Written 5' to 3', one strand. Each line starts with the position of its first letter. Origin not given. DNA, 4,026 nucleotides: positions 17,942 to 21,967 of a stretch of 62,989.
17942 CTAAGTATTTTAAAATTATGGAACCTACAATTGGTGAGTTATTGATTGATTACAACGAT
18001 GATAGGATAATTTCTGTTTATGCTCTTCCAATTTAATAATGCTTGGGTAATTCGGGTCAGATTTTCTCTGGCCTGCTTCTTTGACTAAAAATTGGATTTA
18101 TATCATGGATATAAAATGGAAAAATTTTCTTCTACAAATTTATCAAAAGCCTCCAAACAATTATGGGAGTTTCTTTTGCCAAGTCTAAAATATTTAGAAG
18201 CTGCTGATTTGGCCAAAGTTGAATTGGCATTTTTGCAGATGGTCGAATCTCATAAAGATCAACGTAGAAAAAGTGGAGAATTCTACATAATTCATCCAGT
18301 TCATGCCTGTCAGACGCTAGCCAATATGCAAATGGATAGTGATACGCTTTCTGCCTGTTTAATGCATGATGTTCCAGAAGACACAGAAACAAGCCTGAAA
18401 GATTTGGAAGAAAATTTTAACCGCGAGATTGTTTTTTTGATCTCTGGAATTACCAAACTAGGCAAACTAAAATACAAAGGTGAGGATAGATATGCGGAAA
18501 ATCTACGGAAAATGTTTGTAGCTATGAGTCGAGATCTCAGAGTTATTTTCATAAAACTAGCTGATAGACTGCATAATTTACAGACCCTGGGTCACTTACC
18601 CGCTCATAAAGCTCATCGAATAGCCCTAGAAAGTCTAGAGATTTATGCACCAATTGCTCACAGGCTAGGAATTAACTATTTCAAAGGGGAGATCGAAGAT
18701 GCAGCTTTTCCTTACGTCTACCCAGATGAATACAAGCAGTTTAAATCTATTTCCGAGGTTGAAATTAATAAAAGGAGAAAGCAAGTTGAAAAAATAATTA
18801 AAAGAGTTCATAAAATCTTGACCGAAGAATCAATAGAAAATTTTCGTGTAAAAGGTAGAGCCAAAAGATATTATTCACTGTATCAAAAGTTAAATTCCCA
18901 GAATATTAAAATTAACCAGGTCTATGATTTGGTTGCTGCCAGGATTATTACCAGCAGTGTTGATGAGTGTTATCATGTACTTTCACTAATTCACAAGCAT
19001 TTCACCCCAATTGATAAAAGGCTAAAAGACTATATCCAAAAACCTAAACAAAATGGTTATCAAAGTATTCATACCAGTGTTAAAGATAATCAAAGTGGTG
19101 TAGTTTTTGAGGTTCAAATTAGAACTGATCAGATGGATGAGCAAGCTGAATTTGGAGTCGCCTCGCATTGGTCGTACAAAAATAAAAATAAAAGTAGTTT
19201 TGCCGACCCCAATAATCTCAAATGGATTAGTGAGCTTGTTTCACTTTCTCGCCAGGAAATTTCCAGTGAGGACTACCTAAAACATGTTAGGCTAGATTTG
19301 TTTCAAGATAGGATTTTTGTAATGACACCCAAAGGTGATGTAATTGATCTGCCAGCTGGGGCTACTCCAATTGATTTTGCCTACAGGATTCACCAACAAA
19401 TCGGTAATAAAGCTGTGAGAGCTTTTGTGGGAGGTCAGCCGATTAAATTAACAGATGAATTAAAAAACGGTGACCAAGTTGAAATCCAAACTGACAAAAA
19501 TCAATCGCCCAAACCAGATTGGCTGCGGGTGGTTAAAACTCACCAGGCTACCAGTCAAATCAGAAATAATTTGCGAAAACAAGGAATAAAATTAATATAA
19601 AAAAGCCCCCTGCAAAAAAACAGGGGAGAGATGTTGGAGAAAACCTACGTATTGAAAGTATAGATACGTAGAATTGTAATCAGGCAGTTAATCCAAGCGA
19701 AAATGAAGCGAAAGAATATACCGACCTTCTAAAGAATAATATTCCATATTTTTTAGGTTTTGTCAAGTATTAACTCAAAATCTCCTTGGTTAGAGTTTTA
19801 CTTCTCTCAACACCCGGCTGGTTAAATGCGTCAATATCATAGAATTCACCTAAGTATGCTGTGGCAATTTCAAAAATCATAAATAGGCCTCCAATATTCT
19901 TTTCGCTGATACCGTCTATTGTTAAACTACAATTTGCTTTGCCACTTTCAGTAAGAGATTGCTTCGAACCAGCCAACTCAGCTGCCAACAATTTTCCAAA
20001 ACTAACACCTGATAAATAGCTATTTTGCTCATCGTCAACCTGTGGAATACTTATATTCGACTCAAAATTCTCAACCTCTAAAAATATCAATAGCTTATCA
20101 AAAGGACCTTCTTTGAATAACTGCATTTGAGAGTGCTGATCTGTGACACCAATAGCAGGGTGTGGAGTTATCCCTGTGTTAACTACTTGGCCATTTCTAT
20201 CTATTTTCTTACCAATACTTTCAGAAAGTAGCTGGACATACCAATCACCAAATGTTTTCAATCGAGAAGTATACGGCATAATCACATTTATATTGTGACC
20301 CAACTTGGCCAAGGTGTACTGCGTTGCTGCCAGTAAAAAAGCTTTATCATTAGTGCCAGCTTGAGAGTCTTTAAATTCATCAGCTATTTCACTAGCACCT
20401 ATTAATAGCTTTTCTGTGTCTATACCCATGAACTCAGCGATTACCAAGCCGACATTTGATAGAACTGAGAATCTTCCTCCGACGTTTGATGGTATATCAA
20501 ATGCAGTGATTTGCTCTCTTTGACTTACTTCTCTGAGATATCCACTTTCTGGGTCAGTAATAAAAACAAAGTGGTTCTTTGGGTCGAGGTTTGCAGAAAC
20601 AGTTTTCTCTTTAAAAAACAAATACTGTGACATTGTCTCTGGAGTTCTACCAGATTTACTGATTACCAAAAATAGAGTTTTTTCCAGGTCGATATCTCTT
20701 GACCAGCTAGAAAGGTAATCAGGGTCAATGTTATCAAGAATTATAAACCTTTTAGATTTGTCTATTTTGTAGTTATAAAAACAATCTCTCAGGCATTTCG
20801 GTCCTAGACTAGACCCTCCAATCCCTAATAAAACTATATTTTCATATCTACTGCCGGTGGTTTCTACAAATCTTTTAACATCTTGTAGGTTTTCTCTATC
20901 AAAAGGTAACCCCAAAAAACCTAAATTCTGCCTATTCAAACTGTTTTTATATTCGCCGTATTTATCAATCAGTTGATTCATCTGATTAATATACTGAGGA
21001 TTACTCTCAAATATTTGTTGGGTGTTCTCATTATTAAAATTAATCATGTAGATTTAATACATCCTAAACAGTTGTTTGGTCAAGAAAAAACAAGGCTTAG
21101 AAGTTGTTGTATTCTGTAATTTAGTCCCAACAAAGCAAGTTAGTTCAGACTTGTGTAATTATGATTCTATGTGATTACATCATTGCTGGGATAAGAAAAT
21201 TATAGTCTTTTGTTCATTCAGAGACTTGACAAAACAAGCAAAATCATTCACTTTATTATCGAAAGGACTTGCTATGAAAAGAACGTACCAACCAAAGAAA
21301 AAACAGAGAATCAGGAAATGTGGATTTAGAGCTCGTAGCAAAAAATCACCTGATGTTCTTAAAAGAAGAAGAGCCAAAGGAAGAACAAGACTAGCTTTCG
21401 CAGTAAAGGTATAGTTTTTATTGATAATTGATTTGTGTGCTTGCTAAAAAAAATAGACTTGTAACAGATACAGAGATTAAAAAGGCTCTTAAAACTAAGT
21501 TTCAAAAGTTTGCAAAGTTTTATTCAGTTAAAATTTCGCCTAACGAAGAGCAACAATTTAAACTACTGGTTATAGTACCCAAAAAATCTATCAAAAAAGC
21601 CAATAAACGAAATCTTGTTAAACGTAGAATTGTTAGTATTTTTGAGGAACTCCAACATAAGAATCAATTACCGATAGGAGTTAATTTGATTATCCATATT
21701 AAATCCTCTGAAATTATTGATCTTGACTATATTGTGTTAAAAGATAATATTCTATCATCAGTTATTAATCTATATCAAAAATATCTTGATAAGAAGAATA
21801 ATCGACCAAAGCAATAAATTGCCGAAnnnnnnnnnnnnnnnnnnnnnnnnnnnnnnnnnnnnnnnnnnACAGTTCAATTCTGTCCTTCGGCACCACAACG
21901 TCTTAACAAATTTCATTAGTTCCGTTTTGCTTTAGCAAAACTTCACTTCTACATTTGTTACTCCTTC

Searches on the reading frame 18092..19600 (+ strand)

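Call 38: search_protein_families(library=pfam, proteins=[window:18092-19600:+])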
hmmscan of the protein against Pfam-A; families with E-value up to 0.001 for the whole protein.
window:18092-19600:+ (502 aa): 4 families
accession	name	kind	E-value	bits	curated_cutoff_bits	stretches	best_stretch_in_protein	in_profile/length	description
PF13328.12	HD_4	-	2.6e-41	141.4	27.2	1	52-194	7-155/156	HD domain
PF04607.23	RelA_SpoT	-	1.2e-38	132.3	27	1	255-366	1-112/113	Region found in RelA / SpoT proteins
PF02824.27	TGS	-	1.9e-19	69.9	22.2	1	408-466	1-59/60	TGS domain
PF01966.28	HD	-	7.7e-06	26.6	22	1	65-162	1-115/116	HD domain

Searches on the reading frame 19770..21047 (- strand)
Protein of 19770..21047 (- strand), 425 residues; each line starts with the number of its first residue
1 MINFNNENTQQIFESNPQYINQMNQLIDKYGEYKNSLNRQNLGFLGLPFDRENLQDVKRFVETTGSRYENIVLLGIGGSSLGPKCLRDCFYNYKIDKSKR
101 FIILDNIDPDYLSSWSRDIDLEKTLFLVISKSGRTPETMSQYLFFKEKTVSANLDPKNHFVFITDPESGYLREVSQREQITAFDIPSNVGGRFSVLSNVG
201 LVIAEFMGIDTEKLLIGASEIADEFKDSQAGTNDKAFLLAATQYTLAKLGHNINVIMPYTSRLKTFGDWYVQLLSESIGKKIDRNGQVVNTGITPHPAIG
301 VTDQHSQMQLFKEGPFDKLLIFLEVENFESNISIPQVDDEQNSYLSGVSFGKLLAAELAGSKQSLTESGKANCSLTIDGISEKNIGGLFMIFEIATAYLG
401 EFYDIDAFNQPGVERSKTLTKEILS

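Call 38: search_protein_families(library=pfam, proteins=[window:19770-21047:-])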
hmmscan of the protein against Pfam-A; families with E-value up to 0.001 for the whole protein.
window:19770-21047:- (425 aa): 1 family
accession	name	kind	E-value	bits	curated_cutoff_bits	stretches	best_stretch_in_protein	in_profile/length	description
PF00342.24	PGI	-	1.5e-39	136.4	22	1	61-424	89-466/486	Phosphoglucose isomerase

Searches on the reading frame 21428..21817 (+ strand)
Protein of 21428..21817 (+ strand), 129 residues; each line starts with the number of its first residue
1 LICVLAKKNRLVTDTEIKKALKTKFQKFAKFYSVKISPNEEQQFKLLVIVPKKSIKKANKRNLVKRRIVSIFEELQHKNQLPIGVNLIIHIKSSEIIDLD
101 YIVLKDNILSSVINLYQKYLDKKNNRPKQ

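Call 38: search_protein_families(library=pfam, proteins=[window:21428-21817:+])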
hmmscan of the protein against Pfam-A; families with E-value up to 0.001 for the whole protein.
window:21428-21817:+ (129 aa): 1 family
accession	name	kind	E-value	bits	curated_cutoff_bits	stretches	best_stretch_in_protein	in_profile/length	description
PF00825.24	Ribonuclease_P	-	1.1e-12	48.4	22.3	1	5-94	1-88/109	Ribonuclease P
